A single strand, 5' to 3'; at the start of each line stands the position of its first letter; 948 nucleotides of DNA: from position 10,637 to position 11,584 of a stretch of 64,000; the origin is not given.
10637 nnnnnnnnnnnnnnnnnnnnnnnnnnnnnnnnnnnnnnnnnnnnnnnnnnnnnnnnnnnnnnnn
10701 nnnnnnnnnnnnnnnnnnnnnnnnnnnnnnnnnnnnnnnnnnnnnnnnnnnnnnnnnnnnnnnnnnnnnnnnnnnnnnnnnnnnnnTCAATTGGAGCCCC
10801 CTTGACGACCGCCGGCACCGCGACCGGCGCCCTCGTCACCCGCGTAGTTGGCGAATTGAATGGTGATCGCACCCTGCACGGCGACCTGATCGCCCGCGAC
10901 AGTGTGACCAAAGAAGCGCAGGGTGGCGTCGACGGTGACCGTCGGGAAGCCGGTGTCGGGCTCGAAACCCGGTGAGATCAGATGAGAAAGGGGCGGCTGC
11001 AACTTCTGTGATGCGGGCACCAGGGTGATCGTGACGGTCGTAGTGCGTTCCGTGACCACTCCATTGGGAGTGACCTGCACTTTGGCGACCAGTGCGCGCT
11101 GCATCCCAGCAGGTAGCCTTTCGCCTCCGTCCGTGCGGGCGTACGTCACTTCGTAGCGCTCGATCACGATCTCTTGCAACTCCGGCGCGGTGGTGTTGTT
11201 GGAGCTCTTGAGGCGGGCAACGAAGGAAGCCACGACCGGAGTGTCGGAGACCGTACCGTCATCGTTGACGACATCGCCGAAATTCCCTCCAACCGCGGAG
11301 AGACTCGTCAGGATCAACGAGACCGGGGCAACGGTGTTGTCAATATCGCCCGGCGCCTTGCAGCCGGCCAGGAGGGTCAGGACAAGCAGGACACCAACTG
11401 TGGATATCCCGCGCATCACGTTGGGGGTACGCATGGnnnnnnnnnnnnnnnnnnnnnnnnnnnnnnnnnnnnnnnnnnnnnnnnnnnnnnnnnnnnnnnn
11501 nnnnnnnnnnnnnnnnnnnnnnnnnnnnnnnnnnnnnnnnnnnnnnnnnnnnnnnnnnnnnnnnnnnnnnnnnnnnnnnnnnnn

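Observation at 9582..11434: Two uncharacterised lipoproteins translationally coupled to pilQ at the end of pilMNOPQ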

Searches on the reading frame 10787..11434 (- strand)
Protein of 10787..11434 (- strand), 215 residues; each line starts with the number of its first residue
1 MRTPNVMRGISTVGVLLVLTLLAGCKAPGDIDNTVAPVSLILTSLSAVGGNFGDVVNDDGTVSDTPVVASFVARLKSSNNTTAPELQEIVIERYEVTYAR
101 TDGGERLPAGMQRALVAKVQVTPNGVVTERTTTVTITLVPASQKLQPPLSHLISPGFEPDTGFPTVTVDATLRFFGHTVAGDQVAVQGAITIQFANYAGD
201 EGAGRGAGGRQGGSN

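Call 3: search_protein_families(library=pfam, proteins=[window:10787-11434:-], max_evalue=1)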
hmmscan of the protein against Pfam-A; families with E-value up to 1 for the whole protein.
window:10787-11434:- (215 aa): 1 family
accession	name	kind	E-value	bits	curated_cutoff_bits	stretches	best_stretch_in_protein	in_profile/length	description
PF05137.18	PilN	-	0.041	14.3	22.8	1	36-91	10-61/78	Fimbrial assembly protein (PilN)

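Call 4: search_protein_families(library=ncbifam, proteins=[window:10787-11434:-], max_evalue=1)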
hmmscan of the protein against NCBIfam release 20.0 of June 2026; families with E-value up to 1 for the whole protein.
window:10787-11434:- (215 aa): 0 families

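Call 5: find_homologous_proteins(query=window:10787-11434:-, max_evalue=0.001)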
Query window:10787-11434:- (215 aa): 24 proteins with E <= 0.001 among 1349 candidates.
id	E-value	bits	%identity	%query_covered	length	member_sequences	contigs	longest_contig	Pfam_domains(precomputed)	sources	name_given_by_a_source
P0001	1.8e-132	457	100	100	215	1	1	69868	-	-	-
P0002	9.1e-99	347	80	93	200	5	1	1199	-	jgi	-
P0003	2.1e-96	339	79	93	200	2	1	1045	-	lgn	-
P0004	1.2e-95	337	78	93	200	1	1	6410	-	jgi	-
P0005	4.4e-95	335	78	93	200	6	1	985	-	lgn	-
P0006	2.6e-93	329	78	93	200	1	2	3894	-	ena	-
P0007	2.7e-93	329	78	93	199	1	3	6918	-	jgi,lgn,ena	-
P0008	1.4e-92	327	76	93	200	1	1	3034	-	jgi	-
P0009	4.4e-91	322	73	93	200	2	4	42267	-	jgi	-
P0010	5.1e-89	315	73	93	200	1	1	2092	-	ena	-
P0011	1.1e-88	314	74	93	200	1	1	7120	-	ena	-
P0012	1.4e-88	314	74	93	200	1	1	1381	-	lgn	-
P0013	2.6e-76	274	66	90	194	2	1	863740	-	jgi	jgi:hypothetical protein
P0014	5.0e-76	273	66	93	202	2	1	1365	-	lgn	-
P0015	1.9e-75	271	64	92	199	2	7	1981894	-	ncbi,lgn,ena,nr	ncbi:MAG: hypothetical protein GKS06_07105 [Acidobacteria bacterium]|nr:hypothetical protein [Acidob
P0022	1.1e-53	200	51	93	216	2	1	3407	-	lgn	-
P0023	5.8e-50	188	52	77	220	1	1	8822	-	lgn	-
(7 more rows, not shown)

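Call 6: search_solved_structures(query=window:10787-11434:-, max_evalue=10)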
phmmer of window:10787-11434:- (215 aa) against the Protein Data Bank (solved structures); distinct sequences matched with E-value up to 10: 1.
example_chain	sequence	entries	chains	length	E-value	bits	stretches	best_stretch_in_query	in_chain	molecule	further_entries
6x39_A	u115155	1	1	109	0.16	15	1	83-137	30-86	Receptor-type tyrosine-protein phosphatase F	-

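Call 9: find_encoding_contigs(protein=P0015, flank=8000, max_places=3)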
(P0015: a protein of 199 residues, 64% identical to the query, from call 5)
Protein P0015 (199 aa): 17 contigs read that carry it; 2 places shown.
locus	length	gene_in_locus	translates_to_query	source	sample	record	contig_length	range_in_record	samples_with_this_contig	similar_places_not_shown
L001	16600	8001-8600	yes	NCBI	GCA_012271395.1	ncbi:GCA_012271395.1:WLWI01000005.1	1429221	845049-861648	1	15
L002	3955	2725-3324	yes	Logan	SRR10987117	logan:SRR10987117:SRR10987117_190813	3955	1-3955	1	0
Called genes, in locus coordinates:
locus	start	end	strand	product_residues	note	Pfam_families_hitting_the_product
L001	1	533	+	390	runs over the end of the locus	PF07549:Sec_GG (faint), PF02355:SecD_SecF_C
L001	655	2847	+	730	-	PF13328:HD_4, PF01966:HD, PF04607:RelA_SpoT, PF02824:TGS, PF19296:RelA_AH, PF28438:RelA_RIS, PF01842:ACT, PF13291:ACT_4, +1 more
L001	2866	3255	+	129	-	PF01042:Ribonuc_L-PSP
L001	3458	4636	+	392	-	PF11104:PilM_2, PF05134:T2SSL, PF11104:PilM_2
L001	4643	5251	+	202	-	PF05137:PilN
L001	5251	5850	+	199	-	PF04612:T2SSM (weak), PF04350:PilO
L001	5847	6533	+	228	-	-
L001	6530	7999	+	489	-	PF21305:type_II_gspD_N0, PF03958:Secretin_N, PF00263:Secretin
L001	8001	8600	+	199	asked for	-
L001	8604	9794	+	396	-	PF02369:Big_1 (weak)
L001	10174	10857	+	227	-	PF00557:Peptidase_M24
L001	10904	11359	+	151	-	PF00364:Biotin_lipoyl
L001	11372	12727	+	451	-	PF00289:Biotin_carb_N, PF02222:ATP-grasp (weak), PF02786:CPSase_L_D2, PF07478:Dala_Dala_lig_C, PF02785:Biotin_carb_C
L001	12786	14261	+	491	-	PF00209:SNF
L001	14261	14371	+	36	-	-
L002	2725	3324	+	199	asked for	-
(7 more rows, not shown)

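Call 12: find_encoding_contigs(protein=P0023, flank=8000, max_places=3)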
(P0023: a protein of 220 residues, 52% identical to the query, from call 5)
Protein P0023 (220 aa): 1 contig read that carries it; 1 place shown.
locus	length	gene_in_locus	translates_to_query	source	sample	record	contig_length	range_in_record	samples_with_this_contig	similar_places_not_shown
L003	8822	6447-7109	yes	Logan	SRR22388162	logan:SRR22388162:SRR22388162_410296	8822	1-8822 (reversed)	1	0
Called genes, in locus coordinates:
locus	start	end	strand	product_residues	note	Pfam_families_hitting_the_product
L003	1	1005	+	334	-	?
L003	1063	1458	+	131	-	PF01042:Ribonuc_L-PSP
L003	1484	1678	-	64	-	PF00830:Ribosomal_L28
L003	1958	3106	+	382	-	PF11104:PilM_2, PF05134:T2SSL (weak), PF11104:PilM_2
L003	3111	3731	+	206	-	PF05137:PilN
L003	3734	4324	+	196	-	PF04350:PilO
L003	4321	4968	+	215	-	-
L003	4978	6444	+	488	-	PF21305:type_II_gspD_N0 (weak), PF03958:Secretin_N, PF00263:Secretin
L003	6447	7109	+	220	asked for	-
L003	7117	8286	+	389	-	PF02369:Big_1 (faint)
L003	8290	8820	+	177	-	?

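Call 14: find_encoding_contigs(protein=P0022, flank=8000, max_places=3)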
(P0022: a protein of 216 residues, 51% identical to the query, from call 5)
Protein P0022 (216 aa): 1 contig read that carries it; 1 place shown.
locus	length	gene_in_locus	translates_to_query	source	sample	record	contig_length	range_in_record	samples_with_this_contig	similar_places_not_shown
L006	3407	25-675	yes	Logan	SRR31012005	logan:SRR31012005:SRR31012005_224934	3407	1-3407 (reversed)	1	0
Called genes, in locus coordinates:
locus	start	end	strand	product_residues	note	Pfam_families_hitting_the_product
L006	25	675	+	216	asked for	-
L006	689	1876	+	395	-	PF02369:Big_1 (weak)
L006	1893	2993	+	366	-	PF01321:Creatinase_N, PF00557:Peptidase_M24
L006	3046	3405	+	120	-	?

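Call 15: predict_structure(alignment_id=A1)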
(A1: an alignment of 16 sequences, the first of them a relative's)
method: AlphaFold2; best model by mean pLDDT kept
length: 215 residues; sequences in the alignment: 16
mean_pLDDT: 50.4   pTM: 0.47
mean pLDDT of the five models: 50.4, 50.1, 45.7, 42.2, 35.6
residues with pLDDT >= 90: 0; 70-90: 9; 50-70: 106; < 50: 100
segments of 3 or more residues with pLDDT < 50: 1-12, 23-36, 53-62, 108-116, 123-127, 139-163, 196-215
pLDDT, mean of each block of 10 residues (from residue 1): 41 49 40 48 60 46 57 56 56 66 54 49 49 53 31 35 54 70 70 49 34 36
secondary structure, 60 per line:
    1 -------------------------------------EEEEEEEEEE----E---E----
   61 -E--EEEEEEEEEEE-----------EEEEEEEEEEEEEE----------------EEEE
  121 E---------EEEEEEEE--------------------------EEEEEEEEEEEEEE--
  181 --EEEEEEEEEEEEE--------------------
elements in order: E38-47 E65-75 E87-100 E117-121 E131-138 E165-178 E183-195

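Call 23: search_protein_representatives(alignment_id=A1)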
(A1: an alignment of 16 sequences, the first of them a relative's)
Query: 16 sequences, 200 profile positions. Proteins with E-value up to 0.001 (for the whole library): 442; up to 1e-10: 126; up to 1e-30: 8. The best 150 are listed.
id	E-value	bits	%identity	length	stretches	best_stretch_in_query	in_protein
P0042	4.1e-86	303.7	-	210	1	10-200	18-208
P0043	8.8e-69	247.1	-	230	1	8-200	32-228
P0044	2.1e-53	196.9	-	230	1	12-199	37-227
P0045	7.3e-42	159.3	-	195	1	12-198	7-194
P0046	8.7e-36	139.4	-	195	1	8-199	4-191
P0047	1.1e-35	139.1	-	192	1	8-199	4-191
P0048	2.3e-35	138.1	-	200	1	8-198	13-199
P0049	2.5e-34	134.6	-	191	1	12-199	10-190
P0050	2.0e-30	121.9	-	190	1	11-199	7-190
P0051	2.5e-29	118.4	-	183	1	8-199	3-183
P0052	1.8e-27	112.3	-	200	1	8-199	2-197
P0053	2.4e-25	105.3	-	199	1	11-191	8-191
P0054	2.3e-24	102.1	-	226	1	105-184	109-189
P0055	3.2e-24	101.7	-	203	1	12-198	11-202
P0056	9.9e-24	100.1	-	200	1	14-199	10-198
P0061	7.9e-22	93.9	-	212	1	15-200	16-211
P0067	6.8e-20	87.5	-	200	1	14-200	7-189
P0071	1.6e-17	79.8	-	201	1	13-199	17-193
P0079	3.1e-16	75.6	-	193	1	12-189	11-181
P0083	1.5e-15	73.4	-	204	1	6-199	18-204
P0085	1.7e-15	73.2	-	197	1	7-195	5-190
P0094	2.3e-14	69.5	-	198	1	12-195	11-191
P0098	6.3e-14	68.1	-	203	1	7-199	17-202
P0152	4.6e-11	58.7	-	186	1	14-189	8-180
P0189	4.3e-10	55.6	-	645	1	14-199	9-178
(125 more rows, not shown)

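Call 25: search_protein_families(library=pfam, alignment_id=A3, max_evalue=0.01)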
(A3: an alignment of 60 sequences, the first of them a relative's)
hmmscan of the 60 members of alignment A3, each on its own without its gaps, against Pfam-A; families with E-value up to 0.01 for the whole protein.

A. member 1, P0001 (215 aa): 0 families

B. families by the number of members that match (of 60 scanned): 1 family
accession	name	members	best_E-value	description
PF06197.19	DUF998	1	0.009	Protein of unknown function (DUF998)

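Call 26: search_protein_families(library=ncbifam, alignment_id=A3, max_evalue=0.01)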
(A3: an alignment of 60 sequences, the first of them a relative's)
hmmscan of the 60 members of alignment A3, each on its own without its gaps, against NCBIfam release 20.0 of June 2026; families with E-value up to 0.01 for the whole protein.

A. member 1, P0001 (215 aa): 0 families

B. families by the number of members that match (of 60 scanned): 3 families
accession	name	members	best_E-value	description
NF050142.1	PG1828_fam_lipo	1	0.00019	PG1828 family lipoprotein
NF040901.1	SeO3_TeO2_ExtH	1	0.00053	selenite/tellurite reduction operon rhodanese-like protein ExtH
NF047769.1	LIC10067_lipo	1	0.0084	LIC10067 family putative lipoprotein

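Call 28: find_homologous_proteins(query=A3, max_evalue=0.00001)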
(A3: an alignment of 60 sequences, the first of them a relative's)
Query A3 (60 sequences) (215 aa, profile of the alignment): 49 proteins with E <= 0.00001 among 8000 candidates.
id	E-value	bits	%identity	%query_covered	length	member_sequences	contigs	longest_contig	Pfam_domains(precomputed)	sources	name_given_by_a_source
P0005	1.1e-57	213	78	93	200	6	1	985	-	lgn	-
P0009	7.4e-57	210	73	93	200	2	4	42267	-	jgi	-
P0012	1.0e-56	209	74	93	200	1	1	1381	-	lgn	-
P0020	2.2e-56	208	53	93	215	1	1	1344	-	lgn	-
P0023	4.0e-56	208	52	77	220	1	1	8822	-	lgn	-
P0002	6.0e-56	207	80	93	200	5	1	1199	-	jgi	-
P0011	1.2e-55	206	74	93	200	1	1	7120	-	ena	-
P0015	2.6e-55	205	64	92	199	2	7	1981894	-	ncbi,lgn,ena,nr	ncbi:MAG: hypothetical protein GKS06_07105 [Acidobacteria bacterium]|nr:hypothetical protein [Acidob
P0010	2.6e-55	205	73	93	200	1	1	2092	-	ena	-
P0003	2.7e-55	205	79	93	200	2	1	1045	-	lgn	-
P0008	3.5e-55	204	76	93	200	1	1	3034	-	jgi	-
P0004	5.3e-55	204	78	93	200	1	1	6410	-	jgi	-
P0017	2.4e-54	202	65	93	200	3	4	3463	-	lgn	-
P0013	2.7e-54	202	66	90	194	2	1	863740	-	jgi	jgi:hypothetical protein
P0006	3.9e-54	201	78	93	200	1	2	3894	-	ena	-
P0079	6.1e-47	178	26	86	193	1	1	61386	-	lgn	-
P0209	6.4e-39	151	31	56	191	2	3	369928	-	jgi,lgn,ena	-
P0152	4.0e-33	133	26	87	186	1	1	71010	-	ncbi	-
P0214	3.5e-31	126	30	87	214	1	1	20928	-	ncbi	-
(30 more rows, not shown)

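Call 29: find_encoding_contigs(protein=P0079, flank=8000, max_places=1)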
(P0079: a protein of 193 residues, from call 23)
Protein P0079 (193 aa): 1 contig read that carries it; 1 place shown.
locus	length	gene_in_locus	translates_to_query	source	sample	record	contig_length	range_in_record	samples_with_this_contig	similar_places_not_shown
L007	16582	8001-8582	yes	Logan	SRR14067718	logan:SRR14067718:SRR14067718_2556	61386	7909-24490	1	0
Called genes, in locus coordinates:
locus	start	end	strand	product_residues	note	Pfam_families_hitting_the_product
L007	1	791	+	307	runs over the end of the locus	PF07549:Sec_GG, PF02355:SecD_SecF_C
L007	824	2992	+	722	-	PF13328:HD_4, PF13291:ACT_4 (faint), PF04607:RelA_SpoT, PF02824:TGS, PF19296:RelA_AH, PF28438:RelA_RIS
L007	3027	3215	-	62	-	PF00830:Ribosomal_L28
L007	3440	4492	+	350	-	PF11104:PilM_2, PF05134:T2SSL, PF14450:FtsA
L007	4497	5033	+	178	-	PF05137:PilN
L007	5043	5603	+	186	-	PF04350:PilO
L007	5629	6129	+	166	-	-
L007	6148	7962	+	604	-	PF11741:AMIN, PF21305:type_II_gspD_N0 (weak), PF07660:STN, PF03958:Secretin_N, PF00263:Secretin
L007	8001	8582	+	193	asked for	-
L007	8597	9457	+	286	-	PF18911:PKD_4, PF00801:PKD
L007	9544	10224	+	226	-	PF14559:TPR_19 (faint), PF13428:TPR_14 (faint)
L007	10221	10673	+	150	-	PF01220:DHquinase_II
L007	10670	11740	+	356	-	PF01321:Creatinase_N (weak), PF00557:Peptidase_M24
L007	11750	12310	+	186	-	PF08207:EFP_N, PF01132:EFP, PF09285:Elong-fact-P_C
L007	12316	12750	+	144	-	PF00364:Biotin_lipoyl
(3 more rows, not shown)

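Call 30: find_encoding_contigs(protein=P0209, flank=8000, max_places=1)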
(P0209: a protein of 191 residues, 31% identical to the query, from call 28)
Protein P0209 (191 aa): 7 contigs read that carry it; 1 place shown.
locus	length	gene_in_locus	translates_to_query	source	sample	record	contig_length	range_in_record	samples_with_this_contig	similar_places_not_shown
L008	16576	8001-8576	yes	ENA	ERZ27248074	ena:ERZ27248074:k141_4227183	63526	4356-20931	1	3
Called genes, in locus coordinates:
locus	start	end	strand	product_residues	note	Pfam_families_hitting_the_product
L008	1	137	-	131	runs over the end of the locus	PF08378:NERD (weak), PF02021:UPF0102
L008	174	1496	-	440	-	PF00202:Aminotran_3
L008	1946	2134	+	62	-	PF12728:HTH_17, PF13411:MerR_1, PF00376:MerR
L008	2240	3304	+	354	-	PF11104:PilM_2, PF05134:T2SSL (faint), PF14450:FtsA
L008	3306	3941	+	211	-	PF05137:PilN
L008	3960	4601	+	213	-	PF04350:PilO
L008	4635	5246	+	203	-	-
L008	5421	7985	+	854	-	PF11741:AMIN, PF21305:type_II_gspD_N0, PF07660:STN, PF03958:Secretin_N, PF00263:Secretin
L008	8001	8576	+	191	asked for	-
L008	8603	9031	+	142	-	-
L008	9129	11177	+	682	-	PF07719:TPR_2 (faint), PF13181:TPR_8 (faint), PF13428:TPR_14 (faint), PF13432:TPR_16 (faint), PF14559:TPR_19 (weak)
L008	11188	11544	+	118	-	-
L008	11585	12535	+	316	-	-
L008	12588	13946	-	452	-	PF02878:PGM_PMM_I, PF02879:PGM_PMM_II, PF02880:PGM_PMM_III, PF00408:PGM_PMM_IV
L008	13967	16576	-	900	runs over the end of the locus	PF13176:TPR_7 (faint), PF13424:TPR_12 (faint), PF13428:TPR_14 (faint), PF14559:TPR_19 (faint), PF24762:TPR_IF140-IFT172 (weak), PF00069:Pkinase, PF07714:PK_Tyr_Ser-Thr, PF03109:ABC1, +3 more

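Call 31: find_encoding_contigs(protein=P0152, flank=8000, max_places=1)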
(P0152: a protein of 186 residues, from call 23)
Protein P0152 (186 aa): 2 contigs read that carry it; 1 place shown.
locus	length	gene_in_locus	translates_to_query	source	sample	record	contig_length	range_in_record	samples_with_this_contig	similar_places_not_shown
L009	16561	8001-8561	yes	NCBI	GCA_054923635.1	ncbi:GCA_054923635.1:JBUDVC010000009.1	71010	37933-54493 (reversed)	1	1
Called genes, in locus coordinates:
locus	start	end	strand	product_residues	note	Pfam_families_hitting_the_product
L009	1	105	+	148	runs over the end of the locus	-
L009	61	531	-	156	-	PF08378:NERD (weak), PF02021:UPF0102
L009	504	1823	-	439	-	PF00202:Aminotran_3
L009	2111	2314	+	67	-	PF12728:HTH_17 (weak), PF00376:MerR, PF13411:MerR_1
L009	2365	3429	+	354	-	PF11104:PilM_2, PF05134:T2SSL (weak), PF06723:MreB_Mbl (faint), PF14450:FtsA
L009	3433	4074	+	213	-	PF05137:PilN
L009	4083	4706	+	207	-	PF04350:PilO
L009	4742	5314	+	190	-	-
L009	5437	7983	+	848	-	PF11741:AMIN, PF21305:type_II_gspD_N0, PF07660:STN, PF03958:Secretin_N, PF00263:Secretin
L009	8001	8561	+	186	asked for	-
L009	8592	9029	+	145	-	-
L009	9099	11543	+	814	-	PF14559:TPR_19 (faint), PF00515:TPR_1 (faint), PF07719:TPR_2 (faint), PF13176:TPR_7 (faint), PF13181:TPR_8 (faint), PF13428:TPR_14 (faint), PF13432:TPR_16 (faint)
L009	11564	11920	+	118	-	-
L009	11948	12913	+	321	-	-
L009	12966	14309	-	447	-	PF02878:PGM_PMM_I, PF02879:PGM_PMM_II, PF02880:PGM_PMM_III, PF00408:PGM_PMM_IV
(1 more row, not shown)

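Call 32: find_encoding_contigs(protein=P0214, flank=8000, max_places=1)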
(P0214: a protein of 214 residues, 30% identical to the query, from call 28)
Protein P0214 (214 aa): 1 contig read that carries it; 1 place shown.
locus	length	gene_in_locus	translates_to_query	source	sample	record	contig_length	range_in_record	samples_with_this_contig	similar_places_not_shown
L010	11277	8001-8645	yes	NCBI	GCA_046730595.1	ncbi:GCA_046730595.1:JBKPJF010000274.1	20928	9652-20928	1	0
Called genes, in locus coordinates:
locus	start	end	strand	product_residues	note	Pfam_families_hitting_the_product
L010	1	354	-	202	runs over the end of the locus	PF00889:EF_TS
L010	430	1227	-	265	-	PF00318:Ribosomal_S2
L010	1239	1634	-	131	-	PF00380:Ribosomal_S9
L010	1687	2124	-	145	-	PF00572:Ribosomal_L13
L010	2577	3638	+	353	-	PF11104:PilM_2, PF14450:FtsA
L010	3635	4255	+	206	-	PF05137:PilN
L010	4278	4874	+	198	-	PF04350:PilO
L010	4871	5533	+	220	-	-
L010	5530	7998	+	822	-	PF11741:AMIN (faint), PF21305:type_II_gspD_N0, PF07660:STN (weak), PF03958:Secretin_N, PF00263:Secretin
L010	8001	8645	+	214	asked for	-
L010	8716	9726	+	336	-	PF02369:Big_1 (weak), PF09134:Invasin_D3, PF18981:InlK_D3 (faint), PF00801:PKD, PF18911:PKD_4, PF00801:PKD, PF18911:PKD_4, PF22352:K319L-like_PKD (weak)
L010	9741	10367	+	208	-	PF13428:TPR_14 (faint), PF14561:TPR_20 (faint), PF12895:ANAPC3 (weak), PF24575:TPR_Slam (faint), PF00515:TPR_1 (faint), PF14559:TPR_19 (weak), PF13424:TPR_12 (weak), PF13432:TPR_16 (weak), +6 more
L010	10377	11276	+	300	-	?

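Call 39: find_related_loci(query=A1, collection=genome_contigs, flank=6000)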
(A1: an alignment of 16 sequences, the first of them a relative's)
Query A1 (215 aa) in genome_contigs; peptide patterns used: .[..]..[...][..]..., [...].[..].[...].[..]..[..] (x = any residue, [..] = any of these).
39 stretches matched a pattern; 14 encode a relative of the query (tblastn E <= 1e-3); 14 distinct loci.
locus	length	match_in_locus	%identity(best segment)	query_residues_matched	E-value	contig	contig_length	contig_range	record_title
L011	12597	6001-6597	80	1-199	9e-105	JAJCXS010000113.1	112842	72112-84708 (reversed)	MAG: Acidobacteriota bacterium isolate OFTM137 OFTM137_112, whole genome shotgun sequence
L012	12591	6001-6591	64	1-197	2e-79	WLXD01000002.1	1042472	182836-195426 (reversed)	MAG: Acidobacteria bacterium isolate s2_autometa_2-0 NODE_2_length_1042472_cov_12.301323, whole genome shotgun sequence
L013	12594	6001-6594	52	1-198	1e-64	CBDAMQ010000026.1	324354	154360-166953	MAG: Acidobacteriota bacterium isolate f7627cb0-bec0-4e28-8c7c-c7b41e5e221a genome assembly, contig: contig_26, whole ge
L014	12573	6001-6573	53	24-214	1e-62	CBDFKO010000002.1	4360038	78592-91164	MAG: Acidobacteriota bacterium isolate 56443360-9f90-4b44-89ee-e98ee14cdcc8 genome assembly, contig: contig_2, whole gen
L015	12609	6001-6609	50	1-203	6e-61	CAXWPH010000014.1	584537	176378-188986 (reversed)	MAG: Acidobacteriota bacterium isolate 6d834bca-fe92-435a-98ea-3ded135ce894 genome assembly, contig: contig_14, whole ge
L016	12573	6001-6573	51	8-198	2e-59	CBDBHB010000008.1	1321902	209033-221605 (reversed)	MAG: Acidobacteriota bacterium isolate fd1ed483-0bf5-48ba-8a2f-93b9c7f7d2ca genome assembly, contig: contig_8, whole gen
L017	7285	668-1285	43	2-203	4e-51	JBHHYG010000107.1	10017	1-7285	MAG: Acidobacteriota bacterium isolate Maj_2_bin.65 NODE_3861_length_10017_cov_6.618350, whole genome shotgun sequence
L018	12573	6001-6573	43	18-204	6e-44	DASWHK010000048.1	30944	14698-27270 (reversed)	MAG TPA_asm: Acidobacteriota bacterium isolate SMAG_U2840 k141_767754, whole genome shotgun sequence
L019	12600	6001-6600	41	7-200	3e-40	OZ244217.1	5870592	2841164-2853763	MAG: Acidobacteriota bacterium isolate 56fa84c0-3c2b-46b5-96e5-8c9fc5647fca genome assembly, chromosome: 1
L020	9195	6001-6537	32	2-194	5e-15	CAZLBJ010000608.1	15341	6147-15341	MAG TPA_asm: uncultured Thermoanaerobaculia bacterium isolate binchicken_co31_432 genome assembly, contig: k141_2267694,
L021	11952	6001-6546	33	7-194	9e-15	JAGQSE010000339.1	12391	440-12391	MAG: Acidobacteria bacterium isolate HKST-UBA06 2011-04-20_1_(paired)_contig_282259, whole genome shotgun sequence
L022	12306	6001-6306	33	79-184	2e-11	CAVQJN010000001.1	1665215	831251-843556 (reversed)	MAG: Thermoanaerobaculia bacterium isolate MFD02416.bin.1.114 genome assembly, contig: contig_30979, whole genome shotgu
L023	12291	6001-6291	33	85-185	2e-9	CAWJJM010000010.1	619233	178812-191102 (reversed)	MAG: uncultured Acidobacteriota bacterium isolate MFD05684.bin.2.274 genome assembly, contig: contig_77181, whole genome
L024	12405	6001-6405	30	54-194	6e-9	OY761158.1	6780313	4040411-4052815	MAG: Thermoanaerobaculia bacterium isolate 1b26a83f-5f0d-4c2c-8de2-47f95369405e genome assembly, chromosome: 1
